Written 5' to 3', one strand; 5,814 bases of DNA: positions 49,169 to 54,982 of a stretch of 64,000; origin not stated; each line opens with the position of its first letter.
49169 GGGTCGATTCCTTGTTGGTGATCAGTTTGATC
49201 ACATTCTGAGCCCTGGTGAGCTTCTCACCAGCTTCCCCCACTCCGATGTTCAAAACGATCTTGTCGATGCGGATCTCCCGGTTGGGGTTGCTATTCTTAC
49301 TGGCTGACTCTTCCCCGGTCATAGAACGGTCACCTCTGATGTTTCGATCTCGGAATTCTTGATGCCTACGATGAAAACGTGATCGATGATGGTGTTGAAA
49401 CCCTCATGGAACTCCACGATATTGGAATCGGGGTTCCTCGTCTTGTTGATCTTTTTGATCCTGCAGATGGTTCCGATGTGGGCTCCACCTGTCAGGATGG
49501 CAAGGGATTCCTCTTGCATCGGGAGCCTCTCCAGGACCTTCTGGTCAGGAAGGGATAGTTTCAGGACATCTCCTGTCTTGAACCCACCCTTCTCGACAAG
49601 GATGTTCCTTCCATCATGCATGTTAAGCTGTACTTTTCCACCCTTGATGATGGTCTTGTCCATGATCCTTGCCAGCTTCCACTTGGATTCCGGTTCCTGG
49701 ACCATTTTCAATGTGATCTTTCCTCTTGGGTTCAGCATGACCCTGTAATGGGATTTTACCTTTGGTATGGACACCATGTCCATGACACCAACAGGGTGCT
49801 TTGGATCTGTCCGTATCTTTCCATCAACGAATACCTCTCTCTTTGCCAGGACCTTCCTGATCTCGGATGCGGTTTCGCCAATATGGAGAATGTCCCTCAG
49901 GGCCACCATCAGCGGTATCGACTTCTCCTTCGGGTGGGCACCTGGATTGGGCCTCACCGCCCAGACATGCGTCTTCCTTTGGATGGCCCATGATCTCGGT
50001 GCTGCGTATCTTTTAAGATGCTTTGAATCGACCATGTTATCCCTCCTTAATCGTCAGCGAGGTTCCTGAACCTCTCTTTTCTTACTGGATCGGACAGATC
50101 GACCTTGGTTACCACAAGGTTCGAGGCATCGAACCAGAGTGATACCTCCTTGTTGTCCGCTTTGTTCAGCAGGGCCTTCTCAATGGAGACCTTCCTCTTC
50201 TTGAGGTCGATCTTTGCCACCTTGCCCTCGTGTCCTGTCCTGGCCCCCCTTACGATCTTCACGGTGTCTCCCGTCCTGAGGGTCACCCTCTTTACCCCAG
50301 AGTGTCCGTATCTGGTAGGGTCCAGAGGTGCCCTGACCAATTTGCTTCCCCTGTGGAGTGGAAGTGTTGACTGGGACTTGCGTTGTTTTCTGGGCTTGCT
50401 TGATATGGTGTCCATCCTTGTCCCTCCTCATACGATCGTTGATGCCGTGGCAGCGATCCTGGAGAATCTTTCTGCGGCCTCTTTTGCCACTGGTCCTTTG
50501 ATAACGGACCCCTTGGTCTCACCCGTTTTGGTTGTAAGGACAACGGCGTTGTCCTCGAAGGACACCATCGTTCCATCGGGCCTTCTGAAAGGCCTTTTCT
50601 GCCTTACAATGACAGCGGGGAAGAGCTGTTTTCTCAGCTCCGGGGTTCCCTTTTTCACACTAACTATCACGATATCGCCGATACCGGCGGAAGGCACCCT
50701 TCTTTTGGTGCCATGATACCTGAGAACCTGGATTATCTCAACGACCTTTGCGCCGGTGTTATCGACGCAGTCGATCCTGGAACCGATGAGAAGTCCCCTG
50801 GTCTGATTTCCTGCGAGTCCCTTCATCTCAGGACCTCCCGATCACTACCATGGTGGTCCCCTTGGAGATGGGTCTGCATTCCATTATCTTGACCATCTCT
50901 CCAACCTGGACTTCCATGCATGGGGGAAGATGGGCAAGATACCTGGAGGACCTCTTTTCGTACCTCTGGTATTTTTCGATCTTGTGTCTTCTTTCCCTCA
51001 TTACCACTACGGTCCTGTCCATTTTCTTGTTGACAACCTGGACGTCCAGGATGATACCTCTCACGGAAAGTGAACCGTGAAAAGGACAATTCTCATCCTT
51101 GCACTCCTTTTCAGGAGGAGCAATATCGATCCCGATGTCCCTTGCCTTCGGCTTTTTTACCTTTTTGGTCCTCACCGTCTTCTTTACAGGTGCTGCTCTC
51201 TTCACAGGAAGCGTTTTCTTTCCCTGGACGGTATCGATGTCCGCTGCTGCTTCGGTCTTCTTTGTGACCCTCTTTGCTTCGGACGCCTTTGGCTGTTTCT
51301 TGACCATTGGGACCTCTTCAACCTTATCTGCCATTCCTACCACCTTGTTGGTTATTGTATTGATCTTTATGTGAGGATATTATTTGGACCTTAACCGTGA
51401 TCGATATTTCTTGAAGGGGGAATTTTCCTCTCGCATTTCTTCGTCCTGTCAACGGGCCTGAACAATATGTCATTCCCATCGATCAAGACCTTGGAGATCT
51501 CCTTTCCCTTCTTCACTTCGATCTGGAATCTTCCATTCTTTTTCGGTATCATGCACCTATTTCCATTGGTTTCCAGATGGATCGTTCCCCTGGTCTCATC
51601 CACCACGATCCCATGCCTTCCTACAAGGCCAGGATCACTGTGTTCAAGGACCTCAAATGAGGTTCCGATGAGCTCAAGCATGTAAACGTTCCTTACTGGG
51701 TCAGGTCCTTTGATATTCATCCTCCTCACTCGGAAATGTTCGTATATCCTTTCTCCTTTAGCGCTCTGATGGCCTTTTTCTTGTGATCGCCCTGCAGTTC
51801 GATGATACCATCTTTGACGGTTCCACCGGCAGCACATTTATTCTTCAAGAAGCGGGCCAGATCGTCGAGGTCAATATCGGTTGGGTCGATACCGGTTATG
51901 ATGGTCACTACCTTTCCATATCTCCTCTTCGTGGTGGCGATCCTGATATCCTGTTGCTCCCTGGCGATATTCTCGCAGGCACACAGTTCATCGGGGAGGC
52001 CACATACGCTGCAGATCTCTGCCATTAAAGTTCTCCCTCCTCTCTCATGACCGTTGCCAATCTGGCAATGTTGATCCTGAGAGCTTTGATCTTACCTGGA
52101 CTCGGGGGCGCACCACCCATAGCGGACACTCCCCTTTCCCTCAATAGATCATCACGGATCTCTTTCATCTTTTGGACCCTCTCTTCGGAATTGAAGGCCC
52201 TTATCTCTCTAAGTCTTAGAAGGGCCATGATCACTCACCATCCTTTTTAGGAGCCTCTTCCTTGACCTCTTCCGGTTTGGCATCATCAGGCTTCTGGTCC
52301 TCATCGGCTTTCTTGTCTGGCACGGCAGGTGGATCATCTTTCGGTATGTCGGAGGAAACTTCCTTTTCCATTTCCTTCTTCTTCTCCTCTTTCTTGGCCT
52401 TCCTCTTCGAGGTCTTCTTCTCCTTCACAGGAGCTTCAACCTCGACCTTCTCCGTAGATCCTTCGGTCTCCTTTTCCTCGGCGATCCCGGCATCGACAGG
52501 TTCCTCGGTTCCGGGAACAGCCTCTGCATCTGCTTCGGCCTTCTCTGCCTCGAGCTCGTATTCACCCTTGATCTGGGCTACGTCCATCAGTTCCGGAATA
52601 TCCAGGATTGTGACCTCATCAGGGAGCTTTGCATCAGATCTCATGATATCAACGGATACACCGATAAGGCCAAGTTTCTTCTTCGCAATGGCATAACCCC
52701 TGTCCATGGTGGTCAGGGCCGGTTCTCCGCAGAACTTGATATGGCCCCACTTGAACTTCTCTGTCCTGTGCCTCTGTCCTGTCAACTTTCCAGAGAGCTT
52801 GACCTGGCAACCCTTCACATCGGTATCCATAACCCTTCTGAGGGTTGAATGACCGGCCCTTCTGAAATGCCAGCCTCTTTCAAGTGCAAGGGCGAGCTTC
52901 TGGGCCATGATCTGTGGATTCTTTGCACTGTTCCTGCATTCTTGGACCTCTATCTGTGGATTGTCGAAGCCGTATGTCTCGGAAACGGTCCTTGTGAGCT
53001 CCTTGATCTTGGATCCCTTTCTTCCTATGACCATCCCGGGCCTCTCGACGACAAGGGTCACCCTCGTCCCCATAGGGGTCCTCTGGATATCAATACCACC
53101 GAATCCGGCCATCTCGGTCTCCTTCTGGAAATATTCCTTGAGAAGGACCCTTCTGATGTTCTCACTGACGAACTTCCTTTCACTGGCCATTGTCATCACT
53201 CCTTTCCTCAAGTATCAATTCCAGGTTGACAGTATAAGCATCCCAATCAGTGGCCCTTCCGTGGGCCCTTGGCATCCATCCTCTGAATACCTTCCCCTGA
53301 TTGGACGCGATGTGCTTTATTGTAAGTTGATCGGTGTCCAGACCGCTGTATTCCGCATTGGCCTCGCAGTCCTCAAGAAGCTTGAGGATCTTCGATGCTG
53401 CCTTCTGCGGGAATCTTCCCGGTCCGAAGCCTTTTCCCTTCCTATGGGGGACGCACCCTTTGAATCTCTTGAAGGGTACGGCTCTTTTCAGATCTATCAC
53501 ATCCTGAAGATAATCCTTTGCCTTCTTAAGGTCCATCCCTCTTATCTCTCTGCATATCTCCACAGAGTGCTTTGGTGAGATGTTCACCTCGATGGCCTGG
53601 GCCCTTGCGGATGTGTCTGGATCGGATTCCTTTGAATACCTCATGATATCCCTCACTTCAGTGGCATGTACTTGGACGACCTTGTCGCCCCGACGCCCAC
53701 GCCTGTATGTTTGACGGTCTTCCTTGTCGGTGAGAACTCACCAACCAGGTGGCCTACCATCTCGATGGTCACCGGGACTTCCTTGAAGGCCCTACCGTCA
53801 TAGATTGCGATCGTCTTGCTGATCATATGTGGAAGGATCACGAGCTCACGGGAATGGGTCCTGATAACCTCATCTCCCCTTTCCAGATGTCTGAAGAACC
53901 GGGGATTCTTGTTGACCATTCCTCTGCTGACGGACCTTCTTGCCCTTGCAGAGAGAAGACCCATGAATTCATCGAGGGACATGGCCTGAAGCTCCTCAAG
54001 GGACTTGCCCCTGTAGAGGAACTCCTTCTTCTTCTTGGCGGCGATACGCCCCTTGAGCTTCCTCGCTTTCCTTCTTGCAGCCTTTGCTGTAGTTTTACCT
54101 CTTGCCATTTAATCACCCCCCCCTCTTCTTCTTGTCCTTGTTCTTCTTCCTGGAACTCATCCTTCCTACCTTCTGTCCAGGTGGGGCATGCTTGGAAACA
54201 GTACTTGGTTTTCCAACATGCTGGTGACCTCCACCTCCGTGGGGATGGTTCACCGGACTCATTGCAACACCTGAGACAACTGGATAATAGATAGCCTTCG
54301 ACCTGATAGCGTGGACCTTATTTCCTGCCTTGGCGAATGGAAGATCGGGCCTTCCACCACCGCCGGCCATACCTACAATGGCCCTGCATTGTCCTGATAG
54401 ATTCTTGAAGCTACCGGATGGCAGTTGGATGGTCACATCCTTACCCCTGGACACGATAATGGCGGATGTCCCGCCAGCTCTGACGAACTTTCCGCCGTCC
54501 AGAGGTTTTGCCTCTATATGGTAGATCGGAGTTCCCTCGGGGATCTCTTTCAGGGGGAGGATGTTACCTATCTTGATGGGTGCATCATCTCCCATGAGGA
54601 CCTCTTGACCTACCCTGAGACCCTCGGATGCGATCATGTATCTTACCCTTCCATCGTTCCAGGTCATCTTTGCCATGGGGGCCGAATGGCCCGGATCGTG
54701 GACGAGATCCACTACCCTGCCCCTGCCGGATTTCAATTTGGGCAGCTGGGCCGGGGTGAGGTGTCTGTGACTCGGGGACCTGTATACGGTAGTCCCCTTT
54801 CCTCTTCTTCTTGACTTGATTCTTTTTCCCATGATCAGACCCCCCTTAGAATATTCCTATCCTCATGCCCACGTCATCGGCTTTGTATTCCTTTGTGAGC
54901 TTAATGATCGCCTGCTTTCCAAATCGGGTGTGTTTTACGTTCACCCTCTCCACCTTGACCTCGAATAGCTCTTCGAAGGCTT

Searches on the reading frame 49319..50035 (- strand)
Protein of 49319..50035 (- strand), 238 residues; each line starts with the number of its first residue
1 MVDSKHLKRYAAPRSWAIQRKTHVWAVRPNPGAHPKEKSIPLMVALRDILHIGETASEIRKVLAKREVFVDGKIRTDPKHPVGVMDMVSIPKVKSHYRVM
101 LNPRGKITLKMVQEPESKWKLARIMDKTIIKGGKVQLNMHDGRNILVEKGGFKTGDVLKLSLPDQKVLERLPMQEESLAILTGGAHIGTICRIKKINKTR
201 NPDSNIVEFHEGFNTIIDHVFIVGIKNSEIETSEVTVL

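Call 83: search_protein_families(library=pfam, proteins=[window:49319-50035:-], max_evalue=0.00001)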
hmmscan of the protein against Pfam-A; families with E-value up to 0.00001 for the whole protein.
window:49319-50035:- (238 aa): 3 families
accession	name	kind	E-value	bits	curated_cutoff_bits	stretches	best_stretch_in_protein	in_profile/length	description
PF00900.26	Ribosomal_S4e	-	2.7e-24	85.1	25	1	95-167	3-75/75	Ribosomal family S4e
PF08071.17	RS4NT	-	2.5e-15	56.6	27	1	4-37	4-37/37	RS4NT (NUC023) domain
PF01479.30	S4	-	2.9e-08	33.7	22.8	1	50-88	10-48/48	S4 domain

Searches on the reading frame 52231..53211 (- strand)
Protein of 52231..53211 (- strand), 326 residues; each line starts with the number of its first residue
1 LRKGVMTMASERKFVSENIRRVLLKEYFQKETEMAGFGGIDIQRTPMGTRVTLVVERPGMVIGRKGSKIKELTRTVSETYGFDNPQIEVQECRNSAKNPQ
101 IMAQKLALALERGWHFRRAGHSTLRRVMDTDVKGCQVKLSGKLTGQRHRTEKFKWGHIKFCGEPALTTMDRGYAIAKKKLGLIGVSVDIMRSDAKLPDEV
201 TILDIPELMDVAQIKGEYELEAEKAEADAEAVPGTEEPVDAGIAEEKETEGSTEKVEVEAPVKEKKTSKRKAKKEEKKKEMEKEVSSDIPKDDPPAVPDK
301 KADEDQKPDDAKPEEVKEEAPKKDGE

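Call 83: search_protein_families(library=pfam, proteins=[window:52231-53211:-], max_evalue=0.00001)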
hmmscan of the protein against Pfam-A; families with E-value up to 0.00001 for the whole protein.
window:52231-53211:- (326 aa): 2 families
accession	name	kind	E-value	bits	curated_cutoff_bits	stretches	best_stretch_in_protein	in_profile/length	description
PF00189.25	Ribosomal_S3_C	-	1.9e-22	80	34.1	1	107-189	2-83/83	Ribosomal protein S3, C-terminal domain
PF07650.23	KH_2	-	1.9e-14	53.6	22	1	24-89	2-68/78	KH domain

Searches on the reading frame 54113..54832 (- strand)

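Call 83: search_protein_families(library=pfam, proteins=[window:54113-54832:-], max_evalue=0.00001)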
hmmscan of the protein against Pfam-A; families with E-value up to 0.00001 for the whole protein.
window:54113-54832:- (239 aa): 1 family
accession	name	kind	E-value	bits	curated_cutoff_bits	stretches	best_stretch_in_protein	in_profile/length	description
PF03947.24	Ribosomal_L2_C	-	5.5e-38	130.3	33.7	1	87-213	1-123/126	Ribosomal Proteins L2, C-terminal domain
